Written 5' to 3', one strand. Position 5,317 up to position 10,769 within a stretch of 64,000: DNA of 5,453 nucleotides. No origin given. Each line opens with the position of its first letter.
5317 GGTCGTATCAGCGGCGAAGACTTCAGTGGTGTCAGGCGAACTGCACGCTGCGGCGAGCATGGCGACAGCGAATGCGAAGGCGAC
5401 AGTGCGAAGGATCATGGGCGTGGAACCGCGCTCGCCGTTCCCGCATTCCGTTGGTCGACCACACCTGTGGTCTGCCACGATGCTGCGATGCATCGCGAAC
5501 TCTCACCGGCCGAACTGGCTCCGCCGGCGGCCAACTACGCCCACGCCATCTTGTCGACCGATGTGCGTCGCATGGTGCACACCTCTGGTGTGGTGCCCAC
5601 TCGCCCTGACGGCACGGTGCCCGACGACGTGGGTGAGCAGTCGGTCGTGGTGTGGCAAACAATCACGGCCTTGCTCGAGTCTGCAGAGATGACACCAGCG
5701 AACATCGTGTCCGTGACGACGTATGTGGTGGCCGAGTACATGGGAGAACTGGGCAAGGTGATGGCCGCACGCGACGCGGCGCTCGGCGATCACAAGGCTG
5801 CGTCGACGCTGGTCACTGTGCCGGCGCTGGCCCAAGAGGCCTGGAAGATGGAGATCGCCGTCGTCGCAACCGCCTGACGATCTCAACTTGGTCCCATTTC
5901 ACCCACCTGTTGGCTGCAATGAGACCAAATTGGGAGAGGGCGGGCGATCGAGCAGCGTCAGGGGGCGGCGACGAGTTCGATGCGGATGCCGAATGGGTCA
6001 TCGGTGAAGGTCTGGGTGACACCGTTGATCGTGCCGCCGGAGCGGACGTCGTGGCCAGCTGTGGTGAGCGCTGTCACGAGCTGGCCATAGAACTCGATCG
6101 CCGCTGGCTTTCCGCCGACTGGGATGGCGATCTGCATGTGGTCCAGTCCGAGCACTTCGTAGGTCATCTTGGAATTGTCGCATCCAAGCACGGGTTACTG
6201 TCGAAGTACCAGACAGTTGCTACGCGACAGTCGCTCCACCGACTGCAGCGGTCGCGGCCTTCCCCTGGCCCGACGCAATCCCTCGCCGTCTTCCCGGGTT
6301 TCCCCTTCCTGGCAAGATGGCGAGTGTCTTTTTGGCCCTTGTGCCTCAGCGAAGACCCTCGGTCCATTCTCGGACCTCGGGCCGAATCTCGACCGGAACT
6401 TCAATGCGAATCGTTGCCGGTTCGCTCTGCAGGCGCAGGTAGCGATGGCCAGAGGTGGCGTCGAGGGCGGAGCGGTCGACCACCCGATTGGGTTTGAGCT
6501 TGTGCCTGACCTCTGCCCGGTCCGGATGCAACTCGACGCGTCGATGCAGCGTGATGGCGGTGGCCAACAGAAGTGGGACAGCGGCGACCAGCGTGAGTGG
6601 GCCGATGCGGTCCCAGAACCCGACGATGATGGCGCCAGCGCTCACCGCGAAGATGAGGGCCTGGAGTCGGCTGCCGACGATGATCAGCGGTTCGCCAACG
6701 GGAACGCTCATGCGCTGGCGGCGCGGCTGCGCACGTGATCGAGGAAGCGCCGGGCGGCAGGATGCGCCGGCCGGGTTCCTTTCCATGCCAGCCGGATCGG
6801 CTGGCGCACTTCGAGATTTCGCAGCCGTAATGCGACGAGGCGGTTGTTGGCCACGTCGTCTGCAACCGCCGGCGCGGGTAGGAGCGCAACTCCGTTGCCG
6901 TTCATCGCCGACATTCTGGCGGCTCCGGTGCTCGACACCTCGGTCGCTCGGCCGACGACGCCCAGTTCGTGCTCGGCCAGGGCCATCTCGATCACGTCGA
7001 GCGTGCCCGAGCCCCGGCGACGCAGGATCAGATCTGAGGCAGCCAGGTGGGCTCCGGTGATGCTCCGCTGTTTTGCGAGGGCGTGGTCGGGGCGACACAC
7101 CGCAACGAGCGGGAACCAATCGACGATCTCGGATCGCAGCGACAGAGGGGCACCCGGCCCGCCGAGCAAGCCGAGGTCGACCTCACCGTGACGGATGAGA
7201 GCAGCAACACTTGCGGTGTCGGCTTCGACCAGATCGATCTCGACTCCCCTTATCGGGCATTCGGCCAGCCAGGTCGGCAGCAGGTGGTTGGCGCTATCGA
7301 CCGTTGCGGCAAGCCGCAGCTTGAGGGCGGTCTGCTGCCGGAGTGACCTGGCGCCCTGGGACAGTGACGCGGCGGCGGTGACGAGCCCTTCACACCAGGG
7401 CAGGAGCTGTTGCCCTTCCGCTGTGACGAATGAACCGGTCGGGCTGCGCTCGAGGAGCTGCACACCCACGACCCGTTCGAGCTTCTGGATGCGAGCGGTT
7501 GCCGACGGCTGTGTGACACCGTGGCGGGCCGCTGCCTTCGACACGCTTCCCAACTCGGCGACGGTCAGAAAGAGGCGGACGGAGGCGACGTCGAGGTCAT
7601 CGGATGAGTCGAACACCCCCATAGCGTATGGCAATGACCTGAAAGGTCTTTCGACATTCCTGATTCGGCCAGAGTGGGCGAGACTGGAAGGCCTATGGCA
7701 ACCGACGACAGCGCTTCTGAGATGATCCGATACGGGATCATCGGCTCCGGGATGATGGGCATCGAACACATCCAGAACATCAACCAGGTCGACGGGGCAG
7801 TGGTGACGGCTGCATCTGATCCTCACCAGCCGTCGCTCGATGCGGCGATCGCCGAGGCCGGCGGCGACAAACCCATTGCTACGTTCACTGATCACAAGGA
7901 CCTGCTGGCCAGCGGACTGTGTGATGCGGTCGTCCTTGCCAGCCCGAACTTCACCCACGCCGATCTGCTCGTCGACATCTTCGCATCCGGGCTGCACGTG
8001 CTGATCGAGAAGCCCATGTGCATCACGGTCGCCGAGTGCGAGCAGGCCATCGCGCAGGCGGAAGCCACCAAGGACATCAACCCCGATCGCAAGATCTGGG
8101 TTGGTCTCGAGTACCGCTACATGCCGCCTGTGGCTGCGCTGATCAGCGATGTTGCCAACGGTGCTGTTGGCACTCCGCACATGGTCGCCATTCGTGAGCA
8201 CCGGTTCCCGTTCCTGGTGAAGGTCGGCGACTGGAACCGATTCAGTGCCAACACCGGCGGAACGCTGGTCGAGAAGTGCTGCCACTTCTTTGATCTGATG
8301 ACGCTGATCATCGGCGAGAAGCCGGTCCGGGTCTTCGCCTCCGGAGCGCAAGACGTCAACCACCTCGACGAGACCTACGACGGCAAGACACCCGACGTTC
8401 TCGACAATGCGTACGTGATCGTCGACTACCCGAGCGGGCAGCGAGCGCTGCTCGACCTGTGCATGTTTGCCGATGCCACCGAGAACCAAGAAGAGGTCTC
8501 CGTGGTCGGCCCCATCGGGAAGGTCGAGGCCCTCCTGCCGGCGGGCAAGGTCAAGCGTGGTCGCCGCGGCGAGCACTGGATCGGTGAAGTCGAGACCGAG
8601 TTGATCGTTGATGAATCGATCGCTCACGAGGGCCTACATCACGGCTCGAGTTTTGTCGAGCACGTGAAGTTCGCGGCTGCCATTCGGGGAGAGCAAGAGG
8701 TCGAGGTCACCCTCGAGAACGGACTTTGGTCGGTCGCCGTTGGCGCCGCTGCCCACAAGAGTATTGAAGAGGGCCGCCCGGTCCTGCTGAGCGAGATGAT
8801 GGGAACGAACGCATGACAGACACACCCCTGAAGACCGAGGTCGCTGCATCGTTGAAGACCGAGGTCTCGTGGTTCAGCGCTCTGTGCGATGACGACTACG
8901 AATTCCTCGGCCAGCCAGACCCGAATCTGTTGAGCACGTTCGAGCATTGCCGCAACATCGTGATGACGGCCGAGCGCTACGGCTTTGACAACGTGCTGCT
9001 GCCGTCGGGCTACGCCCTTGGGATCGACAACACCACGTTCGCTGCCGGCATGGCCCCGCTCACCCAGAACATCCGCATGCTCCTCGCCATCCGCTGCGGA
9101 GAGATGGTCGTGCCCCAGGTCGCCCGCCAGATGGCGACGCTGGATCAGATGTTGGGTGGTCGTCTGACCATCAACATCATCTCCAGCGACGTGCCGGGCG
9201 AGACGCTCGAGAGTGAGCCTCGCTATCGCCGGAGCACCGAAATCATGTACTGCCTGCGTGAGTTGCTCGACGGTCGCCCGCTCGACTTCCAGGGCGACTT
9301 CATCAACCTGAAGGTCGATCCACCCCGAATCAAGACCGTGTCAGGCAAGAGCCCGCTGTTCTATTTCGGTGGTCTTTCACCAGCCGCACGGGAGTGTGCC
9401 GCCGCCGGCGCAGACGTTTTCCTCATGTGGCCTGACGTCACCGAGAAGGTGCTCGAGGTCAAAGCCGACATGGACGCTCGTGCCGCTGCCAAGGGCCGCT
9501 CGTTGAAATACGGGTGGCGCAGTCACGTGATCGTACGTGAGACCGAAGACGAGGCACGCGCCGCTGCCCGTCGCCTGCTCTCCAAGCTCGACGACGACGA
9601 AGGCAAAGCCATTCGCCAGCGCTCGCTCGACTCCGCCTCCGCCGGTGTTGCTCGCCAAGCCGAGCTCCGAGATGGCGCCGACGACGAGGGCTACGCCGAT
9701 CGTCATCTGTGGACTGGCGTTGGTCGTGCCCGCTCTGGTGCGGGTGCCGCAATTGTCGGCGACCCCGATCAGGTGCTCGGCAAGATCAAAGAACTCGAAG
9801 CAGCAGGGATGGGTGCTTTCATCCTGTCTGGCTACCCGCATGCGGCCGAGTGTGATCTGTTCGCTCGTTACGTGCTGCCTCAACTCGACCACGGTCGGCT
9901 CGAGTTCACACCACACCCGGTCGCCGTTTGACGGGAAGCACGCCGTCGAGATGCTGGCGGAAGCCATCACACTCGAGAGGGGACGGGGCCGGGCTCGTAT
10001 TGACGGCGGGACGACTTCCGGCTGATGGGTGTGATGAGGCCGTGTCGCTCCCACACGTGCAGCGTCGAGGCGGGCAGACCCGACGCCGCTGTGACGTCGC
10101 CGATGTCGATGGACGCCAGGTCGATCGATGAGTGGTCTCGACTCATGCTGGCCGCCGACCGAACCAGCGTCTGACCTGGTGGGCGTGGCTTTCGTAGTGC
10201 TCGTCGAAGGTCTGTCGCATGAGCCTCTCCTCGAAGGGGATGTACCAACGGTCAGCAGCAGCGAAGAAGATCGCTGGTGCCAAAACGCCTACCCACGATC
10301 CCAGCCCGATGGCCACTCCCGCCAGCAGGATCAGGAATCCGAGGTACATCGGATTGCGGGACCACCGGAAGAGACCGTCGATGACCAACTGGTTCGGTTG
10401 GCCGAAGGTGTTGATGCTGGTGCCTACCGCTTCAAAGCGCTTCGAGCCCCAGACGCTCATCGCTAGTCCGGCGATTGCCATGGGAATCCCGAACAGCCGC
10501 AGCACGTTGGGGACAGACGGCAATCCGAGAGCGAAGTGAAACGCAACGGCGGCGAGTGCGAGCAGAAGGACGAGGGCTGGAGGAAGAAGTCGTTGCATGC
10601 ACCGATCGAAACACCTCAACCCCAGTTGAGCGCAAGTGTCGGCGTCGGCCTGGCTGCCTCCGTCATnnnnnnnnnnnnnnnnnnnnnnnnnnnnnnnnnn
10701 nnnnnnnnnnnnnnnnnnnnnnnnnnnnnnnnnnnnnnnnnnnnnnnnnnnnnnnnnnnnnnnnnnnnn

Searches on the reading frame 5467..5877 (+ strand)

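Call 40: search_protein_families(library=pfam, proteins=[window:5467-5877:+])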
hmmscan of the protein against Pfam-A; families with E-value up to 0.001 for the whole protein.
window:5467-5877:+ (136 aa): 1 family
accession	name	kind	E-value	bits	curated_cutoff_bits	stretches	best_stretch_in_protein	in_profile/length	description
PF01042.26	Ribonuc_L-PSP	-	5.1e-16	59.2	27.3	1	18-135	4-120/121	Endoribonuclease L-PSP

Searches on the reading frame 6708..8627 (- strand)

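Call 40: search_protein_families(library=pfam, proteins=[window:6708-8627:-])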
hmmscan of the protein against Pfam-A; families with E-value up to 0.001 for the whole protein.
window:6708-8627:- (639 aa): 2 families
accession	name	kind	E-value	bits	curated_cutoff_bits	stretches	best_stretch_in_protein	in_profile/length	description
PF03466.25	LysR_substrate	-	1.1e-38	133.2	28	1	431-636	2-208/209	LysR substrate binding domain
PF00126.33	HTH_1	-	1.9e-16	60.2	26.6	1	350-406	4-60/60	Bacterial regulatory helix-turn-helix protein, lysR family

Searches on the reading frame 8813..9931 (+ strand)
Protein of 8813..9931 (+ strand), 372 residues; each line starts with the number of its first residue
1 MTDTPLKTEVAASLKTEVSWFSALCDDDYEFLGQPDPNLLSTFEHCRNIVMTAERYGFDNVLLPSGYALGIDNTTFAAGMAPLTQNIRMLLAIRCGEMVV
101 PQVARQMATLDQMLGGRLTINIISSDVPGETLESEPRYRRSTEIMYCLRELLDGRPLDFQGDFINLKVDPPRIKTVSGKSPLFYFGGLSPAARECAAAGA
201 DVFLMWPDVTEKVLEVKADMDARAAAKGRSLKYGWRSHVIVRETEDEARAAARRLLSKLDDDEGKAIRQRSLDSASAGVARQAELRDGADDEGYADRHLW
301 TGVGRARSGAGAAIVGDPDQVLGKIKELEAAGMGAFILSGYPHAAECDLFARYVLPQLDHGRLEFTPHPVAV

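Call 40: search_protein_families(library=pfam, proteins=[window:8813-9931:+])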
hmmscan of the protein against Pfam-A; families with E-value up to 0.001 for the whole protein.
window:8813-9931:+ (372 aa): 1 family
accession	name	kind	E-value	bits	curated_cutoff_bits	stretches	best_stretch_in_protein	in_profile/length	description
PF00296.26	Bac_luciferase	-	2.1e-44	152.6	27.9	1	42-333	21-312/314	Luciferase-like monooxygenase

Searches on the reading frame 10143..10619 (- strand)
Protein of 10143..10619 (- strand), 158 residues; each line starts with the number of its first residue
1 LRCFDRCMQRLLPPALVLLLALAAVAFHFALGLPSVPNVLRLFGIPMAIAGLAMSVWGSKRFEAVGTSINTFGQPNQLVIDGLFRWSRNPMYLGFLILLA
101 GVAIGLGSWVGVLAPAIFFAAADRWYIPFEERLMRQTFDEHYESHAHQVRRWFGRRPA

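Call 41: search_protein_families(library=pfam, proteins=[window:10143-10619:-])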
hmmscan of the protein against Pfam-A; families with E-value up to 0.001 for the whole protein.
window:10143-10619:- (158 aa): 2 families
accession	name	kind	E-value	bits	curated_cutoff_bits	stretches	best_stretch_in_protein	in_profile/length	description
PF04191.18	PEMT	-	3.9e-14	53.4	25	1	42-139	4-103/105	Phospholipid methyltransferase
PF06966.17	DUF1295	-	0.00028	20.9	20.4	1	18-146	99-232/235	Protein of unknown function (DUF1295)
